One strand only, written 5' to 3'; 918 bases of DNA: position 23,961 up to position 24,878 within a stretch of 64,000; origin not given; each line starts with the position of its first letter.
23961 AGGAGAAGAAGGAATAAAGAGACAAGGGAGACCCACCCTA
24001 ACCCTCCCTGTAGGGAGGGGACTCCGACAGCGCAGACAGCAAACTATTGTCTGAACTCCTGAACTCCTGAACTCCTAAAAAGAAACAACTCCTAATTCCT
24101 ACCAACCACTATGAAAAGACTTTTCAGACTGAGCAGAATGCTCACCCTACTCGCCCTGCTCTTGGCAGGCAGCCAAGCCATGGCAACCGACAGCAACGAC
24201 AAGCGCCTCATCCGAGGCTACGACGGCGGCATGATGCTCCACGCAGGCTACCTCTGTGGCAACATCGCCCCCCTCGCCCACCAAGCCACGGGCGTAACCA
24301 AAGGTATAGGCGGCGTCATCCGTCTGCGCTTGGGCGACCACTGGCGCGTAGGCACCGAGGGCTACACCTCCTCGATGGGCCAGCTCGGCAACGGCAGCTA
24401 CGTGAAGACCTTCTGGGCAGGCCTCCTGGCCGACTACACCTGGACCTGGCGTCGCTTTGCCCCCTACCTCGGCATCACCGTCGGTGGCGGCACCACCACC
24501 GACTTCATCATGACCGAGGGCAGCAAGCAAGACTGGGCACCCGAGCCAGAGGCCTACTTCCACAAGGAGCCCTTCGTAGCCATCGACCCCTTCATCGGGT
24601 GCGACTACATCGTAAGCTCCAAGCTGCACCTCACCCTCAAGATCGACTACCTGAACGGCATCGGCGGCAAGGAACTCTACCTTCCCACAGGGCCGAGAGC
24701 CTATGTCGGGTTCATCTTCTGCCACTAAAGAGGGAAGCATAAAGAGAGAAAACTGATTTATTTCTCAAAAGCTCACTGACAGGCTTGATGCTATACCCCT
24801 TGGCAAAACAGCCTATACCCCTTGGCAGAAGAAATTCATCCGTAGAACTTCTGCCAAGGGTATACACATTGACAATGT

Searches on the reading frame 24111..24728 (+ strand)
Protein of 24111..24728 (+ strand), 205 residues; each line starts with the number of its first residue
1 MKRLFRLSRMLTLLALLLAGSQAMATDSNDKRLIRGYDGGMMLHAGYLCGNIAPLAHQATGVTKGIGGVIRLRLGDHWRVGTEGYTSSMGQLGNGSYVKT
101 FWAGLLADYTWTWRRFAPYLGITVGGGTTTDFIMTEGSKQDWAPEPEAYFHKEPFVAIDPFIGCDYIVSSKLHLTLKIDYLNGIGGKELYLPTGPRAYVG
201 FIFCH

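Call 12: search_protein_families(library=pfam, proteins=[window:24111-24728:+])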
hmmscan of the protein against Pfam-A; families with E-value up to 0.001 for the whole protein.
window:24111-24728:+ (205 aa): 0 families

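Call 14: find_encoding_contigs(protein=window:24111-24728:+, flank=5000, max_places=10)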
Protein window:24111-24728:+ (205 aa): 2 contigs read that carry it; 2 places shown.
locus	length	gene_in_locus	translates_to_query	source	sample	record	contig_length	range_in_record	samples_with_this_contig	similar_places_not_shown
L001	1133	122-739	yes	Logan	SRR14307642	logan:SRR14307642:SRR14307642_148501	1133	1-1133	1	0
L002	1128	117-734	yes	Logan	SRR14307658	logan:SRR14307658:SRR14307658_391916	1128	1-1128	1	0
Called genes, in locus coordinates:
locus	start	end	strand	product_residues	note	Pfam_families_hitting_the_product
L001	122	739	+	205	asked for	-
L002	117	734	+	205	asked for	-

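Call 15: find_homologous_proteins(query=window:24111-24728:+)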
Query window:24111-24728:+ (205 aa): 112 proteins with E <= 0.001 among 529 candidates.
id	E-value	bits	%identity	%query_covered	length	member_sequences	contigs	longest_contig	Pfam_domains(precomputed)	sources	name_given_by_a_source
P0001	8.6e-129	446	92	100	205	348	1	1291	-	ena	-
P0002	1.8e-114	399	84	100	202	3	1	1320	-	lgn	-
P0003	2.2e-103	362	83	87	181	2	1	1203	-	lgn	-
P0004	7.2e-102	358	74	98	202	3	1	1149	-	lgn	-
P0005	9.0e-101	354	74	96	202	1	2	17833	-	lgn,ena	-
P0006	1.9e-99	350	75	94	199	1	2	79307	-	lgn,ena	-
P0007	3.8e-99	349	73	98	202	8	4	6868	-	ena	-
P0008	8.0e-98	344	80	87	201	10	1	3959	-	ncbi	-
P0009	1.5e-96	340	70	98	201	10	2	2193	-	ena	-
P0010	1.4e-92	327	71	96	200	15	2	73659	-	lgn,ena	-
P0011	4.1e-92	326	73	88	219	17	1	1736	-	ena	-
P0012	2.9e-87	310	67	97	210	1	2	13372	-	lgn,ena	-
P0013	2.6e-83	297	67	96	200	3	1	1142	-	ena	-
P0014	2.1e-75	271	58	97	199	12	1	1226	-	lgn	-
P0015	5.0e-73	263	59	95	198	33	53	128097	-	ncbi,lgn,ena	-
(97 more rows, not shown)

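Call 16: find_encoding_contigs(protein=P0006, flank=6000, max_places=3)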
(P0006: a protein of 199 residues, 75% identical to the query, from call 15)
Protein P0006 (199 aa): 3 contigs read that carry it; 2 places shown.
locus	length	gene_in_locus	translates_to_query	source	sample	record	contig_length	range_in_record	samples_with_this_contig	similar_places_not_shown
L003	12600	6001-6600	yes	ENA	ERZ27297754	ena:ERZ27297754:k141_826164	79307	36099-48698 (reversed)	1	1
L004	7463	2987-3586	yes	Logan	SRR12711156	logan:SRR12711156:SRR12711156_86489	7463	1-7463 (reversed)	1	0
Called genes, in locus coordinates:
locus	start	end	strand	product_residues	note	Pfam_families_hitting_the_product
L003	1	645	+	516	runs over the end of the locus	PF01039:Carboxyl_trans, PF03255:ACCA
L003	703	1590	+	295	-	PF04277:OAD_gamma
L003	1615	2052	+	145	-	PF25919:BSH_CusB (faint), PF26077:BSH_Fcp1 (faint), PF00364:Biotin_lipoyl, PF25973:BSH_CzcB (faint), PF25997:BSH_YhbJ, PF25984:BSH_YknX (faint)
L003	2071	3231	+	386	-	PF03977:OAD_beta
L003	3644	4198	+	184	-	PF01553:Acyltransferase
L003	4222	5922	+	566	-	PF00501:AMP-binding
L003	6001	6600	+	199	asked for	-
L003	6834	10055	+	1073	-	PF00580:UvrD-helicase, PF13245:AAA_19 (weak), PF13361:UvrD_C, PF13538:UvrD_C_2 (faint)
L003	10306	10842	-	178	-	PF01205:Impact_N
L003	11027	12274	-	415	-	PF06245:DUF1015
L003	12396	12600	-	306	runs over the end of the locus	PF00389:2-Hacid_dh, PF02826:2-Hacid_dh_C, PF03446:NAD_binding_2 (weak)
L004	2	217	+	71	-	?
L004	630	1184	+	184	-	PF01553:Acyltransferase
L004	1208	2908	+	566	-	PF00501:AMP-binding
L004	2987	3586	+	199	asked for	-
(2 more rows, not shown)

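Call 17: find_encoding_contigs(protein=P0010, flank=6000, max_places=3)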
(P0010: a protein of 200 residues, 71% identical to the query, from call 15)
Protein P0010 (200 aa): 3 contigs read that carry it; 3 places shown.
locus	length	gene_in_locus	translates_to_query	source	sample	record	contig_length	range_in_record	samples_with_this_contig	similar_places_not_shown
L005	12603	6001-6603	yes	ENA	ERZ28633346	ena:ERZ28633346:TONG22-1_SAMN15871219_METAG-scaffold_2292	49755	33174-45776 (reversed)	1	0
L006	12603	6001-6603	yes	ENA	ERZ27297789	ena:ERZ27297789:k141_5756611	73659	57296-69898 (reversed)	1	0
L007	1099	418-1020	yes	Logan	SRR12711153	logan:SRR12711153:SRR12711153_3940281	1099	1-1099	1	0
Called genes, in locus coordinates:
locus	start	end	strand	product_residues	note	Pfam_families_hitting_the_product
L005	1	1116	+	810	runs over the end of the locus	PF13715:CarbopepD_reg_2, PF18939:DUF5686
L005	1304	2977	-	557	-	PF06826:Asp-Al_Ex, PF02080:TrkA_C, PF06826:Asp-Al_Ex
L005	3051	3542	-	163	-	PF04342:DMT_6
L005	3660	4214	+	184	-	PF01553:Acyltransferase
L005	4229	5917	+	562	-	PF00501:AMP-binding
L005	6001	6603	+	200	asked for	-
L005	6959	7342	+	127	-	PF00583:Acetyltransf_1, PF13673:Acetyltransf_10, PF13508:Acetyltransf_7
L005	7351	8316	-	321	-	PF01032:FecCD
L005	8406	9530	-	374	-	PF01497:Peripla_BP_2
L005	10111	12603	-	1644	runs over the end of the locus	PF13004:BACON (faint), PF14322:SusD-like_3, PF07980:SusD_RagB, PF14322:SusD-like_3, PF07980:SusD_RagB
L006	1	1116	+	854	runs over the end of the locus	PF13620:CarboxypepD_reg, PF13715:CarbopepD_reg_2, PF18939:DUF5686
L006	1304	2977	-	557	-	PF06826:Asp-Al_Ex, PF02080:TrkA_C, PF06826:Asp-Al_Ex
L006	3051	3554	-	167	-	PF04342:DMT_6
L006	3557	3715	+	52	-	-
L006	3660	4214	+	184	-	PF01553:Acyltransferase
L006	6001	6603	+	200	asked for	-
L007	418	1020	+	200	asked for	-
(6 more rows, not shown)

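Call 18: find_encoding_contigs(protein=P0005, flank=6000, max_places=3)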
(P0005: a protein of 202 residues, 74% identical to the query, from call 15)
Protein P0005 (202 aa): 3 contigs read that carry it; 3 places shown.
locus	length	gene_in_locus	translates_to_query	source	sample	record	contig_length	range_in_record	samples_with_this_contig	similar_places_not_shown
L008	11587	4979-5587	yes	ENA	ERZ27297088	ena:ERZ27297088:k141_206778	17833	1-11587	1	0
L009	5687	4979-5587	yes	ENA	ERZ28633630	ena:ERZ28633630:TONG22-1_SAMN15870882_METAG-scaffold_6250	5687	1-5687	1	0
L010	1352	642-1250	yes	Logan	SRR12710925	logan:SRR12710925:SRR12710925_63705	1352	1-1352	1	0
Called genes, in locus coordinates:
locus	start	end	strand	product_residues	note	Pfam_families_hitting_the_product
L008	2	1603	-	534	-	?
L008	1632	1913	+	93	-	-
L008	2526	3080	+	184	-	PF01553:Acyltransferase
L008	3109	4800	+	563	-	PF00501:AMP-binding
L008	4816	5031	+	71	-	-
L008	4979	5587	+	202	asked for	-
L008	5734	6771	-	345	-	PF01032:FecCD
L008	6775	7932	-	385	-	PF01497:Peripla_BP_2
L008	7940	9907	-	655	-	PF07715:Plug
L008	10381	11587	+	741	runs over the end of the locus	PF13328:HD_4, PF04607:RelA_SpoT, PF02824:TGS, PF28438:RelA_RIS, PF13291:ACT_4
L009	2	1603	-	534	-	?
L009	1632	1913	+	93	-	-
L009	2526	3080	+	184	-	PF01553:Acyltransferase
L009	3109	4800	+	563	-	PF00501:AMP-binding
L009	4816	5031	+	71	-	-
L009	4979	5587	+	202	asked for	-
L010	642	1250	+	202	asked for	-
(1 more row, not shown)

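Call 34: find_encoding_contigs(protein=P0001, flank=6000, max_places=6)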
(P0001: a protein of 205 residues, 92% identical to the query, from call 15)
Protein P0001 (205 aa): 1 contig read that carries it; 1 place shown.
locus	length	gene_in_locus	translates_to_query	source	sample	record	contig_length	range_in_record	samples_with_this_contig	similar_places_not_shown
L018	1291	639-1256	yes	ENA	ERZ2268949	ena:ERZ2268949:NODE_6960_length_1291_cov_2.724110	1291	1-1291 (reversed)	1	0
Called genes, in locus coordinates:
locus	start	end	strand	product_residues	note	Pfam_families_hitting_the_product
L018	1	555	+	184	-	?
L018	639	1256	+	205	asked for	-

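Call 35: find_encoding_contigs(protein=P0008, flank=6000, max_places=4)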
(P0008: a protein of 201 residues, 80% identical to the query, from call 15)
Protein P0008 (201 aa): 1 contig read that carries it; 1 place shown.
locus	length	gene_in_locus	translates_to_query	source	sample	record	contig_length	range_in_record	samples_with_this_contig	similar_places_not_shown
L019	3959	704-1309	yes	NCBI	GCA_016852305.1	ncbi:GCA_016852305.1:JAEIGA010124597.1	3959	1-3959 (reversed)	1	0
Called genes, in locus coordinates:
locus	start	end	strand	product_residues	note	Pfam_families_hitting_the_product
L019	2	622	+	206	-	?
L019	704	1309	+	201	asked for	-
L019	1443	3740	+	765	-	PF01734:Patatin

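Call 36: find_encoding_contigs(protein=P0002, flank=6000, max_places=4)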
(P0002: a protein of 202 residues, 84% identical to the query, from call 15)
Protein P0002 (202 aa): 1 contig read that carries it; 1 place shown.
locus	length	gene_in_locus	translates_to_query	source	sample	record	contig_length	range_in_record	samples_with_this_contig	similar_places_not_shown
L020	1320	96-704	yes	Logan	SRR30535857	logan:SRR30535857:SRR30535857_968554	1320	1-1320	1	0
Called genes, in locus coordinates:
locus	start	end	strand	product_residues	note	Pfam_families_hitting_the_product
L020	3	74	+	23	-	?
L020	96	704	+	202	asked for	-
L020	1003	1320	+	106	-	?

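Call 39: search_protein_families(library=ncbifam, proteins=[window:24111-24728:+], max_evalue=0.01)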
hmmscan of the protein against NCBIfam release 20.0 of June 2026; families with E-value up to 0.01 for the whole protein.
window:24111-24728:+ (205 aa): 0 families

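Call 48: list_cluster_members(proteins=[P0001])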
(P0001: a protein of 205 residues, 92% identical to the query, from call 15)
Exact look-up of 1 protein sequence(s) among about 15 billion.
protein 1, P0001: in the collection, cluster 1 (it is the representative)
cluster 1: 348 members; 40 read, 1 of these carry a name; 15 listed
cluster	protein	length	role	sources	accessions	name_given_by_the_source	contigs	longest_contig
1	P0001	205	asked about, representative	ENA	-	-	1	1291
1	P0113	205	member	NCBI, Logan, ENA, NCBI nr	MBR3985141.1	MAG: hypothetical protein IKJ92_09380 [Bacteroidaceae bacterium] | hypothetical protein [Bacteroidaceae bacterium]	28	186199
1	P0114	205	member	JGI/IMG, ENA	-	-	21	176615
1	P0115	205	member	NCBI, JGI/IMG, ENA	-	-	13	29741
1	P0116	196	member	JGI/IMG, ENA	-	-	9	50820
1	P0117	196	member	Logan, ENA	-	-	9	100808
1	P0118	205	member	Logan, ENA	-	-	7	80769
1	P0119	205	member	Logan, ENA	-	-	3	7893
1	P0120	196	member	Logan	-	-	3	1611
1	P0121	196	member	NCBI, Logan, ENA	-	-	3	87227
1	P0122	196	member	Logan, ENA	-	-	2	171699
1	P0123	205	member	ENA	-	-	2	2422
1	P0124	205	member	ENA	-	-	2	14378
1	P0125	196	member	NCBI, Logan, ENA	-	-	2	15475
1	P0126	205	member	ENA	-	-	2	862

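Call 50: find_encoding_contigs(protein=P0113, flank=8000, max_places=10)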
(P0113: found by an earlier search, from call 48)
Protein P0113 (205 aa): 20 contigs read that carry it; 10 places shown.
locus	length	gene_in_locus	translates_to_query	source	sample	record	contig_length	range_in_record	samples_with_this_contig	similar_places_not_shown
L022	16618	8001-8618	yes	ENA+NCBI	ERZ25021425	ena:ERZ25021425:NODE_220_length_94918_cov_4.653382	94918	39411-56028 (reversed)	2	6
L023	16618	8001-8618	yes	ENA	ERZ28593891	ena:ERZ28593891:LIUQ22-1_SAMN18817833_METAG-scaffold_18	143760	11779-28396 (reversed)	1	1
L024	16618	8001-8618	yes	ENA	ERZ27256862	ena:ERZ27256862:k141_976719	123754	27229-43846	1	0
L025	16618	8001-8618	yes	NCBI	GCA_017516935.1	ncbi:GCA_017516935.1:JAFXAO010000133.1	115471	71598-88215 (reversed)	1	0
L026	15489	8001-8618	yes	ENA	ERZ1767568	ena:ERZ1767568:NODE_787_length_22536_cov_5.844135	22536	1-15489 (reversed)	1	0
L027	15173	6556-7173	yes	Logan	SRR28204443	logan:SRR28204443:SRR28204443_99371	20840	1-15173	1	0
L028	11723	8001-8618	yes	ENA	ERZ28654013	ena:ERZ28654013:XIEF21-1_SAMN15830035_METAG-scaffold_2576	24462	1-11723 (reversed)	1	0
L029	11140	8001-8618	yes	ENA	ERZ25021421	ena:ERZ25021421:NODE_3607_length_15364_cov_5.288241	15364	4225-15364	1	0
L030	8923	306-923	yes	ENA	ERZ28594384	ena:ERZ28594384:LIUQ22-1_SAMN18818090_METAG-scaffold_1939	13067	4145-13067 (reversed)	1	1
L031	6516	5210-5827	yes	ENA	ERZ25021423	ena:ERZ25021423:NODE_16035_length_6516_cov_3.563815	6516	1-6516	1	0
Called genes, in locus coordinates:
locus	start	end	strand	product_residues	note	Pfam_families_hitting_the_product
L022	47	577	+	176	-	PF08211:dCMP_cyt_deam_2, PF00383:dCMP_cyt_deam_1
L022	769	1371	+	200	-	PF01025:GrpE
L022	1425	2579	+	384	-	PF00226:DnaJ, PF01556:DnaJ_C, PF27659:CHP02642 (faint), PF00684:DnaJ_CXXCXGXG, PF15777:Anti-TRAP (faint)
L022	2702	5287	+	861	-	PF13802:Gal_mutarotas_2, PF01055:Glyco_hydro_31_2nd, PF21365:Glyco_hydro_31_3rd, PF17137:DUF5110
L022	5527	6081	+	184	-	PF01553:Acyltransferase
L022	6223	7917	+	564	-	PF00501:AMP-binding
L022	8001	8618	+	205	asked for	-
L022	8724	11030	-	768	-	PF13306:LRR_5, PF13855:LRR_8 (faint), PF13306:LRR_5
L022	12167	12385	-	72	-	-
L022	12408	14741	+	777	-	PF01734:Patatin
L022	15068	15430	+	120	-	-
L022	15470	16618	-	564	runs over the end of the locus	PF00931:NB-ARC (faint), PF00005:ABC_tran, PF02463:SMC_N (faint), PF13476:AAA_23 (faint), PF13555:AAA_29 (faint), PF13238:AAA_18 (faint), PF12848:ABC_tran_Xtn, PF00005:ABC_tran, +1 more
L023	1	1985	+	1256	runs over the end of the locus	PF18501:REC1, PF21918:cas_Cpf1_2nd, PF22222:Cpf1_PI-like, PF18516:RuvC_1, PF18510:NUC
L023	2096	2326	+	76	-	PF01867:Cas_Cas1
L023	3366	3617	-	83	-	-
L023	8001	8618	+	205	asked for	-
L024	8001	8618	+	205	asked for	-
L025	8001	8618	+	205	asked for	-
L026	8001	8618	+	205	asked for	-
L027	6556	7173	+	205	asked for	-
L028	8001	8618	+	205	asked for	-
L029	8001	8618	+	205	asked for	-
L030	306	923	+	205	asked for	-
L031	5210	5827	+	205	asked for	-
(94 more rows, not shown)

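Call 58: find_encoding_contigs(protein=P0115, flank=9000, max_places=10)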
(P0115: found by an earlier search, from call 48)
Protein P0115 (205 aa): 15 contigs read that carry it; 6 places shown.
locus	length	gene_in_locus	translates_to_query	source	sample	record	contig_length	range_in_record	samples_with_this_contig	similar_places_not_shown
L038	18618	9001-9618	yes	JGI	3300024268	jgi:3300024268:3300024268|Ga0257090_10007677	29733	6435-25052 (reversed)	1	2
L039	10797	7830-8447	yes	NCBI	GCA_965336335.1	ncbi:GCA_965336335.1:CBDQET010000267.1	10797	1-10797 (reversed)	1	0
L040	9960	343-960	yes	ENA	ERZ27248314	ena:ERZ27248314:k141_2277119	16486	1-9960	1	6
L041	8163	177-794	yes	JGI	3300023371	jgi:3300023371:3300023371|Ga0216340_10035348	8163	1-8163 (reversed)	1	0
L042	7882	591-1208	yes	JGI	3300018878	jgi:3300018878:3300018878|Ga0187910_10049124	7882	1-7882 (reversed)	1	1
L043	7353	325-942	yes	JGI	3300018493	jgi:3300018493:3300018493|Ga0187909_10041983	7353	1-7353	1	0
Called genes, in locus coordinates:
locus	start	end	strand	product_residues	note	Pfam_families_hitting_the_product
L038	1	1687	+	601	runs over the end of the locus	-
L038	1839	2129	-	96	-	PF05258:DciA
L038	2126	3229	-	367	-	PF02463:SMC_N, PF13175:AAA_15, PF13476:AAA_23, PF13304:AAA_21 (faint)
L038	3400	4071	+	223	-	PF13181:TPR_8 (faint), PF07719:TPR_2 (faint), PF13424:TPR_12 (faint), PF00515:TPR_1 (faint), PF13176:TPR_7 (faint)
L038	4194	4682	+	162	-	PF00885:DMRL_synthase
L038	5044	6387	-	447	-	PF16217:M64_N, PF09471:Peptidase_M64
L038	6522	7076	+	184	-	PF01553:Acyltransferase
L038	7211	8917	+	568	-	PF00501:AMP-binding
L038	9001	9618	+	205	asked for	-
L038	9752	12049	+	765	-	PF01734:Patatin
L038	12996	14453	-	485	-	-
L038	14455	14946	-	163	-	PF04542:Sigma70_r2, PF08281:Sigma70_r4_2, PF04545:Sigma70_r4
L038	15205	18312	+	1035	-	PF07944:Beta-AFase-like_GH127_cat, PF20736:Glyco_hydro127M, PF16375:DUF4986, PF20620:DUF6805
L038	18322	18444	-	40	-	-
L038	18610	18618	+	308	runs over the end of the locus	PF02086:MethyltransfD12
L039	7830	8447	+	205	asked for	-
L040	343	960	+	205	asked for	-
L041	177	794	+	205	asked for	-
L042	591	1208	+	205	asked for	-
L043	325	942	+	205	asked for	-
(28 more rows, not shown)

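Call 61: find_encoding_contigs(protein=P0117, flank=10000, max_places=10)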
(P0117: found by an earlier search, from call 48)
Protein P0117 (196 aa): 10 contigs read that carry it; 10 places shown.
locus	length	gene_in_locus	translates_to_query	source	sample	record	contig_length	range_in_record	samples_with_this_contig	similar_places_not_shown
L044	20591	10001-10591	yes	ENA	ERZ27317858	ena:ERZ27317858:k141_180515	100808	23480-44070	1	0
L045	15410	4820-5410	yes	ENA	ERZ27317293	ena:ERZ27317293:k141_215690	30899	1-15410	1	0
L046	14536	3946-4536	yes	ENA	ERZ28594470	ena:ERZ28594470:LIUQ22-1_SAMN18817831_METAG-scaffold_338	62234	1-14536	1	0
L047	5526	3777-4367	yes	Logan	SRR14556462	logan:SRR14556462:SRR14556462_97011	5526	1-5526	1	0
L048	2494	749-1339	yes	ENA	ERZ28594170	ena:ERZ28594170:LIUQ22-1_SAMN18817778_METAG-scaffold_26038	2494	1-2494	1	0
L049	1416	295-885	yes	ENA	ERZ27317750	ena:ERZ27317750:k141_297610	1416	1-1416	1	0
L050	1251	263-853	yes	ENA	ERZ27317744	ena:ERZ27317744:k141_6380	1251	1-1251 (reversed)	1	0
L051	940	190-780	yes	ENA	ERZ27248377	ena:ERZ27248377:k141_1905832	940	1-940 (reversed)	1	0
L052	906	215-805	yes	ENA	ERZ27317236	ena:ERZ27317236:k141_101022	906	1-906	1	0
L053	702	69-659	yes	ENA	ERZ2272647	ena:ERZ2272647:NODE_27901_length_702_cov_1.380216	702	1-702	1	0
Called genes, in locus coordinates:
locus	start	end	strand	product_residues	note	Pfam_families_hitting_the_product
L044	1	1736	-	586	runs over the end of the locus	PF02874:ATP-synt_ab_N, PF16886:ATP-synt_ab_Xtn, PF00006:ATP-synt_ab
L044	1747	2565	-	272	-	PF10962:DUF2764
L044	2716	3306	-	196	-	-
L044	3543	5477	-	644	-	PF02493:MORN (faint)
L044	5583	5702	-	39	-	-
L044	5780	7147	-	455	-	PF13004:BACON, PF02368:Big_2, PF26918:Ig_Eae (weak)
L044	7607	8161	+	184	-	PF01553:Acyltransferase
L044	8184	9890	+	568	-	PF00501:AMP-binding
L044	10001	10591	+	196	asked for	-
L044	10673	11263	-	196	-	PF14059:DUF4251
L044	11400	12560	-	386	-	PF01467:CTP_transf_like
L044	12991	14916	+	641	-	PF07715:Plug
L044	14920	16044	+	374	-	PF01497:Peripla_BP_2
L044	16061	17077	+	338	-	PF01032:FecCD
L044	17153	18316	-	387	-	PF00155:Aminotran_1_2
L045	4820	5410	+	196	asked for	-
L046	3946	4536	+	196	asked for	-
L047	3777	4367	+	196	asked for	-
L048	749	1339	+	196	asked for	-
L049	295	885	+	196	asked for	-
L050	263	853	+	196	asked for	-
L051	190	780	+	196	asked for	-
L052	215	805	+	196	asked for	-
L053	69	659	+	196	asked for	-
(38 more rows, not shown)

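Call 80: find_encoding_contigs(protein=P0114, flank=10000, max_places=10)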
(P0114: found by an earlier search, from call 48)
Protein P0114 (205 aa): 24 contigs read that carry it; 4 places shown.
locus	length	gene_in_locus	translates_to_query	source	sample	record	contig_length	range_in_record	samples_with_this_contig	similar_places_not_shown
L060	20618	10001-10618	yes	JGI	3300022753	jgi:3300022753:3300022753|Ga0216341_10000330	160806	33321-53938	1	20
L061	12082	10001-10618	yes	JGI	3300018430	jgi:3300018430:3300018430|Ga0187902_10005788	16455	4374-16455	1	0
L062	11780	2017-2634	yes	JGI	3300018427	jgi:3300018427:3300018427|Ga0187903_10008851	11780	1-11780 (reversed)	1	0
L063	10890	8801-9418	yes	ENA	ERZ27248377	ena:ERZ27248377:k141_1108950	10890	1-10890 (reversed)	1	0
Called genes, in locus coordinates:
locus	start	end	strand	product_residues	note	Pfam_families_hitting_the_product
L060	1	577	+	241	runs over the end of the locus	PF11967:RecO_N, PF02565:RecO_C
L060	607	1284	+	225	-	PF09365:DUF2461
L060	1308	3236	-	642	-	PF09924:LPG_synthase_C, PF13527:Acetyltransf_9, PF13530:SCP2_2 (faint)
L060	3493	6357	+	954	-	-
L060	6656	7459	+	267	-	PF06966:DUF1295, PF02544:Steroid_dh (weak)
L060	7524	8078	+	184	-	PF01553:Acyltransferase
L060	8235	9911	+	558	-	PF00501:AMP-binding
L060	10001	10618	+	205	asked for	-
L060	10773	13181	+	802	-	PF01734:Patatin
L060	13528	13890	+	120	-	-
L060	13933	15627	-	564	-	PF00931:NB-ARC (faint), PF00005:ABC_tran, PF02463:SMC_N (faint), PF13476:AAA_23 (faint), PF13555:AAA_29 (faint), PF13238:AAA_18 (faint), PF12848:ABC_tran_Xtn, PF00005:ABC_tran, +1 more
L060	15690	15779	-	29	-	-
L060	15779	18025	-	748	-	PF13328:HD_4, PF01966:HD (weak), PF04607:RelA_SpoT, PF02824:TGS, PF28438:RelA_RIS, PF13291:ACT_4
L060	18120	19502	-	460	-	PF01464:SLT, PF01476:LysM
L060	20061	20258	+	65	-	-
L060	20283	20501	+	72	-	-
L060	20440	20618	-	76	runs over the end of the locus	-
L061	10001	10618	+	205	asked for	-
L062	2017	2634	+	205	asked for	-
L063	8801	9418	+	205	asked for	-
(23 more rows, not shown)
